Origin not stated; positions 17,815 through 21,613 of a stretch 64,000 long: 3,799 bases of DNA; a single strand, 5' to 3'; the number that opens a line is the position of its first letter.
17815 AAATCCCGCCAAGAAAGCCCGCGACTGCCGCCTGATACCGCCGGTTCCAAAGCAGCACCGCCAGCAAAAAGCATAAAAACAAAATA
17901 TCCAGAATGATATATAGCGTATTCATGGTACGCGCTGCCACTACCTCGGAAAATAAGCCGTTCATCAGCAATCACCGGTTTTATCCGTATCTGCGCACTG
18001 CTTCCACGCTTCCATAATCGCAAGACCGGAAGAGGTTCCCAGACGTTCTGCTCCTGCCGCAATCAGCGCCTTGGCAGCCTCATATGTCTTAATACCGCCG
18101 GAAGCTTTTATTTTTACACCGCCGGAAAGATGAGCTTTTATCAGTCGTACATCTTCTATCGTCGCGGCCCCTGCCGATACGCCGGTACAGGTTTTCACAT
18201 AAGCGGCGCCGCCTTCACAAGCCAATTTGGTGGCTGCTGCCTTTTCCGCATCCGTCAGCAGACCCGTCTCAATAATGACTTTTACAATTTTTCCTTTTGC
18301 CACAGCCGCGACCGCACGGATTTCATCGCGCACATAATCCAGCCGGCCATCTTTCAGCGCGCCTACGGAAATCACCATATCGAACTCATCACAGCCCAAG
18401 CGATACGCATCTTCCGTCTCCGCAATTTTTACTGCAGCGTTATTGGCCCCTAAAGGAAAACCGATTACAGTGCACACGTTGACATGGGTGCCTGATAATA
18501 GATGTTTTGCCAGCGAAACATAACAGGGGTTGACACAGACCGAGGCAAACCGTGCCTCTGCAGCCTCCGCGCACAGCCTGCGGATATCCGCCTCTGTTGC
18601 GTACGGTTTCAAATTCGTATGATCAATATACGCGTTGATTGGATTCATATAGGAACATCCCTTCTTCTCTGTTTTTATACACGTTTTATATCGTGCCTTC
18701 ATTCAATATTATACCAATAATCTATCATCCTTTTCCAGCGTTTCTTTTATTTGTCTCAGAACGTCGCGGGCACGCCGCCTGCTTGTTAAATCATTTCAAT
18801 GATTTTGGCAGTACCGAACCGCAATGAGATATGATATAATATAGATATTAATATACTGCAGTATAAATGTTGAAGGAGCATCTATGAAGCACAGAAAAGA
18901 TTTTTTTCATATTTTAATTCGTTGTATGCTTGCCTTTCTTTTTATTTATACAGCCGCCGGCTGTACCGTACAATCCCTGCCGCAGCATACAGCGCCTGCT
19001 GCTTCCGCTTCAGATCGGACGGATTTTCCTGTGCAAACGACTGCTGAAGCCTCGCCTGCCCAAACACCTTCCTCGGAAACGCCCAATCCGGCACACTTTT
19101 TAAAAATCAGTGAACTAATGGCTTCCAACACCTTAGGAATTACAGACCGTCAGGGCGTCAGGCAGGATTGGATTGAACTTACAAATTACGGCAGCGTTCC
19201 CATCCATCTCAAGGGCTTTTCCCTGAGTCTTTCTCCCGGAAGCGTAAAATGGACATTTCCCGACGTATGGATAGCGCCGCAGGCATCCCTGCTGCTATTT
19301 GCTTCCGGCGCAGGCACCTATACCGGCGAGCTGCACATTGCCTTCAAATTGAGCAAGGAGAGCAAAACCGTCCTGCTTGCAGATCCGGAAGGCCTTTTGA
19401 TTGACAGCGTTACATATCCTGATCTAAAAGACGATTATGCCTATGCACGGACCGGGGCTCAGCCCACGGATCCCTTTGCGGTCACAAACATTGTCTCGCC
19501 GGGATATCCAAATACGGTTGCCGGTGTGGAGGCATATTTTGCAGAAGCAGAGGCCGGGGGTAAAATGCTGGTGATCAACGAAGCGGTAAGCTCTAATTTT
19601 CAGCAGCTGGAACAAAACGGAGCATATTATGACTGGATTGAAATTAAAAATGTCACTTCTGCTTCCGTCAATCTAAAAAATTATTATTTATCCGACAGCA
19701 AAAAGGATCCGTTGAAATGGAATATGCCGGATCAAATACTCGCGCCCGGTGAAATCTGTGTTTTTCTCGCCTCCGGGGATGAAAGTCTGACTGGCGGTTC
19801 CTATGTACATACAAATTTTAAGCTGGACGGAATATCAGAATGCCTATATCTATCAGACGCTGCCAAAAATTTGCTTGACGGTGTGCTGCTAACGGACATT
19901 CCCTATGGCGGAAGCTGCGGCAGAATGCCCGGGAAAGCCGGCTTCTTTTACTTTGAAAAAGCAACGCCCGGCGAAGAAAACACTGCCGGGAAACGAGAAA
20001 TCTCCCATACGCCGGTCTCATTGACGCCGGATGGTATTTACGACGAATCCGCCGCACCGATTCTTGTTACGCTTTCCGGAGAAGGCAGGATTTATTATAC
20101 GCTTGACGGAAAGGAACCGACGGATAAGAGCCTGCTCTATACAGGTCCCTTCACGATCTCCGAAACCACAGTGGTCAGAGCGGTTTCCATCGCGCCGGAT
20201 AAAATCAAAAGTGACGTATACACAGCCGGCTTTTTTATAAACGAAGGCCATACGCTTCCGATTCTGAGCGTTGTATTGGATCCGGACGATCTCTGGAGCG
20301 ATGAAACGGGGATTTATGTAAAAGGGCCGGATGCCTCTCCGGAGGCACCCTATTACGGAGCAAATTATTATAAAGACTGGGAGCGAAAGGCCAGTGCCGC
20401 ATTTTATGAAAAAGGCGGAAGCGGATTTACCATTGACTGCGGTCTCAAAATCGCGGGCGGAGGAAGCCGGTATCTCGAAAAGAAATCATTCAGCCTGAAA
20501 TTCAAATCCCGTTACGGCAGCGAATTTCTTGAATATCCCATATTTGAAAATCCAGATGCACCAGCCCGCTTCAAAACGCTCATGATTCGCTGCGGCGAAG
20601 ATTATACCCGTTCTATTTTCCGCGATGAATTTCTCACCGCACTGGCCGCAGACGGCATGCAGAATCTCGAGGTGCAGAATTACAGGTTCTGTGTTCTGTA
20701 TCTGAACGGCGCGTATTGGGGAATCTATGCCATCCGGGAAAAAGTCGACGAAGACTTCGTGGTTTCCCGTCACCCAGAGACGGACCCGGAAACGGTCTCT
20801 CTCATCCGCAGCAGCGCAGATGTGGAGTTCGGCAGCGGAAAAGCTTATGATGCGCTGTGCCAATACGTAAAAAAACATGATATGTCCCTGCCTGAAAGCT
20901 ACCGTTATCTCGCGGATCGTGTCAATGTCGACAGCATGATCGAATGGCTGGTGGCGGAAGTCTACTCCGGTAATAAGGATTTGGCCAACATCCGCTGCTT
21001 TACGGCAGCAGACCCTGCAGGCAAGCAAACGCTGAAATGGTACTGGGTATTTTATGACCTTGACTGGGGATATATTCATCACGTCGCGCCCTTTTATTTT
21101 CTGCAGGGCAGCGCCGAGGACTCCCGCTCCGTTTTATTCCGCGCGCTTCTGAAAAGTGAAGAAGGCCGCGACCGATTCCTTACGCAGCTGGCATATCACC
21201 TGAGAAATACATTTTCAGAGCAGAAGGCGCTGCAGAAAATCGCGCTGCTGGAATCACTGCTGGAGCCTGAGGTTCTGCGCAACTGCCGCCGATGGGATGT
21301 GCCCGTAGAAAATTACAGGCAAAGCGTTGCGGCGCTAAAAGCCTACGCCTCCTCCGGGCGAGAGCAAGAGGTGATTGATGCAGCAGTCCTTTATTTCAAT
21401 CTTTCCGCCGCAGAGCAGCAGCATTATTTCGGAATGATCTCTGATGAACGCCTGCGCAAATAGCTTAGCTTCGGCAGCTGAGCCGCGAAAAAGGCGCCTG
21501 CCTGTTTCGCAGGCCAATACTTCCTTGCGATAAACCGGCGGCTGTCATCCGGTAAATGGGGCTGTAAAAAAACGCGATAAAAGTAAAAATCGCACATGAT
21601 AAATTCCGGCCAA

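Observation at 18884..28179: About 9 kb block of secreted proteins around a CotH-family protein with lamin-tail domains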

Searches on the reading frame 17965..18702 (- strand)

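Call 7: search_protein_families(library=pfam, proteins=[window:17965-18702:-], max_evalue=0.001)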
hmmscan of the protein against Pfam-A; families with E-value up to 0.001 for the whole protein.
window:17965-18702:- (245 aa): 1 family
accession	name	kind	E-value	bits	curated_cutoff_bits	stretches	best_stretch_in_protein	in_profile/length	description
PF01791.15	DeoC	-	2.4e-11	44.1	23.8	1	25-230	5-227/229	DeoC/LacD family aldolase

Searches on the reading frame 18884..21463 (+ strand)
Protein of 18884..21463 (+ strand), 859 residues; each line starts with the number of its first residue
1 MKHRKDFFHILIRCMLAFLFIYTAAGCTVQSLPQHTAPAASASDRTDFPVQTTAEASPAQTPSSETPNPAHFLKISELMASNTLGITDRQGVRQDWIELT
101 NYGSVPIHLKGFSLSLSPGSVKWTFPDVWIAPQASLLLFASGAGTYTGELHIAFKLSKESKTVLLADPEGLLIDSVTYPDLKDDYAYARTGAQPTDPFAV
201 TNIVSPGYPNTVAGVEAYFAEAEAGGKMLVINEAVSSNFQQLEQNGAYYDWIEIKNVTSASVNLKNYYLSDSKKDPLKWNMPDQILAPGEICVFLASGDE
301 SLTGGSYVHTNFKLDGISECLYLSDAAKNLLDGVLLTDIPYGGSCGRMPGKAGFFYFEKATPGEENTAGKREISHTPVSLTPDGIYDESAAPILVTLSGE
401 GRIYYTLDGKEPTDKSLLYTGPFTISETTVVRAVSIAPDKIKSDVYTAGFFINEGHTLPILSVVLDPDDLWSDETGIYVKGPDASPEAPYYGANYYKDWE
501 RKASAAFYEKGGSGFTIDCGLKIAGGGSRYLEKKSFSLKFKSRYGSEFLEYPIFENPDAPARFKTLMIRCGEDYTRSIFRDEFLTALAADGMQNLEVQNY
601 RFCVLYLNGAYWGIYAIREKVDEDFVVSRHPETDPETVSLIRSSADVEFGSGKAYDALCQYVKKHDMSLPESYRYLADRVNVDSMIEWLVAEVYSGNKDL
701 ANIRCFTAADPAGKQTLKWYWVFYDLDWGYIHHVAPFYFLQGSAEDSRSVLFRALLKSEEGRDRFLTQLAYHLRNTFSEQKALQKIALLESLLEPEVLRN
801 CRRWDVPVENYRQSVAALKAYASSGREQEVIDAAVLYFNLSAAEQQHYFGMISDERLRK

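Call 4: search_protein_families(library=pfam, proteins=[window:18884-21463:+], max_evalue=0.01)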
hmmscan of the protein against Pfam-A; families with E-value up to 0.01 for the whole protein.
window:18884-21463:+ (859 aa): 4 families
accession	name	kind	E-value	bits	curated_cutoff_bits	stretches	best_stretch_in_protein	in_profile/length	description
PF08757.17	CotH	-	5.3e-34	118.6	23.8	1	522-823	2-316/322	CotH kinase protein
PF00932.25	LTD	-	8.8e-26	90.9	34.3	2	73-179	8-108/109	Lamin Tail Domain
PF13287.12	Fn3_assoc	-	7.3e-15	55.3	23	1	399-448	8-57/59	Fn3 associated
PF13290.12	CHB_HEX_C_1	-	1.4e-14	54.2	22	1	383-447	3-67/67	Chitobiase/beta-hexosaminidase C-terminal domain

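Call 5: search_protein_families(library=ncbifam, proteins=[window:18884-21463:+], max_evalue=0.01)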
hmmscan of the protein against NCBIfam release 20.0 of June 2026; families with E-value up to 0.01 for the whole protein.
window:18884-21463:+ (859 aa): 0 families

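Call 17: search_solved_structures(query=window:18884-21463:+, max_evalue=0.01)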
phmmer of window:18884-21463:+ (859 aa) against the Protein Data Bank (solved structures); distinct sequences matched with E-value up to 0.01: 0.

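Call 55: list_cluster_members(proteins=[window:18884-21463:+, window:22634-23560:-, window:23586-25835:-, window:25855-28179:-, window:37597-39234:-])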
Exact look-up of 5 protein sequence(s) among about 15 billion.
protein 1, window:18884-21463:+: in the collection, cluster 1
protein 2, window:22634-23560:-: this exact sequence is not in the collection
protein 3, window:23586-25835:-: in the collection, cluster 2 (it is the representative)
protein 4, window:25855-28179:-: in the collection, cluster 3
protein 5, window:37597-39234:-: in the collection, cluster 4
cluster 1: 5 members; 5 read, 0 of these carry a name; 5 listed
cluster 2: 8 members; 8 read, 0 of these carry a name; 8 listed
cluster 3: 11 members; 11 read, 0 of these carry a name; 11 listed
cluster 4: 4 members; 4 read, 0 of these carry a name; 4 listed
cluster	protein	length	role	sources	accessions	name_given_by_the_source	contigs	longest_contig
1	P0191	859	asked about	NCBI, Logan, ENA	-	-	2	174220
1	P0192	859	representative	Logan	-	-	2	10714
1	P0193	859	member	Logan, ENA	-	-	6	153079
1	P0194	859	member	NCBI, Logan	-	-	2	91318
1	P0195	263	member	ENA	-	-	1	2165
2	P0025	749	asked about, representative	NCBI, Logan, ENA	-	-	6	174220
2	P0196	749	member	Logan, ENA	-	-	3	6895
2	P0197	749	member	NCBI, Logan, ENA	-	-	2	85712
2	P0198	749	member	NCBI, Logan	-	-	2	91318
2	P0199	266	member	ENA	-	-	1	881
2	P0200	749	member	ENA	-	-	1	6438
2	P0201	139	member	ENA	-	-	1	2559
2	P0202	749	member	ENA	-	-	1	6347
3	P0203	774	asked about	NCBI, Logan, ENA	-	-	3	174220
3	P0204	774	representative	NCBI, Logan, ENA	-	-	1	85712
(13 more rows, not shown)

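Call 87: find_related_loci(query=window:18884-21463:+, collection=metagenome_contigs, flank=8000)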
Query window:18884-21463:+ (859 aa) in metagenome_contigs; peptide patterns used: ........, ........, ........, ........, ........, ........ (x = any residue, [..] = any of these).
98 stretches matched a pattern; 1 encode a relative of the query (tblastn E <= 1e-3); 1 distinct loci.
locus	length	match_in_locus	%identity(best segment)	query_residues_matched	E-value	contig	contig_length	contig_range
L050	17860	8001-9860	30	231-850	5e-66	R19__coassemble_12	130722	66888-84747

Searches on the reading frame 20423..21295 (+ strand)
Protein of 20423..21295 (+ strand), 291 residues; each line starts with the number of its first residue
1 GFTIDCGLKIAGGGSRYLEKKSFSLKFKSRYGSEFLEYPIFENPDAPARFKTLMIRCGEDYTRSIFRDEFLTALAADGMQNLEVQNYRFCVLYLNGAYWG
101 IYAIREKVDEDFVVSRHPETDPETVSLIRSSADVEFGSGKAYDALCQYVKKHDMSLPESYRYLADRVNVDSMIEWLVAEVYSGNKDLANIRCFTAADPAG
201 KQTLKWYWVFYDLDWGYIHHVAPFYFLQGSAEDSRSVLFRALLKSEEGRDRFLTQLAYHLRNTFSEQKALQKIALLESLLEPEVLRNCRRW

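Call 70: search_solved_structures(query=window:20423-21295:+, max_evalue=10, show_alignments=2)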
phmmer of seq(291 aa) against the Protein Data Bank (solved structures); distinct sequences matched with E-value up to 10: 0.
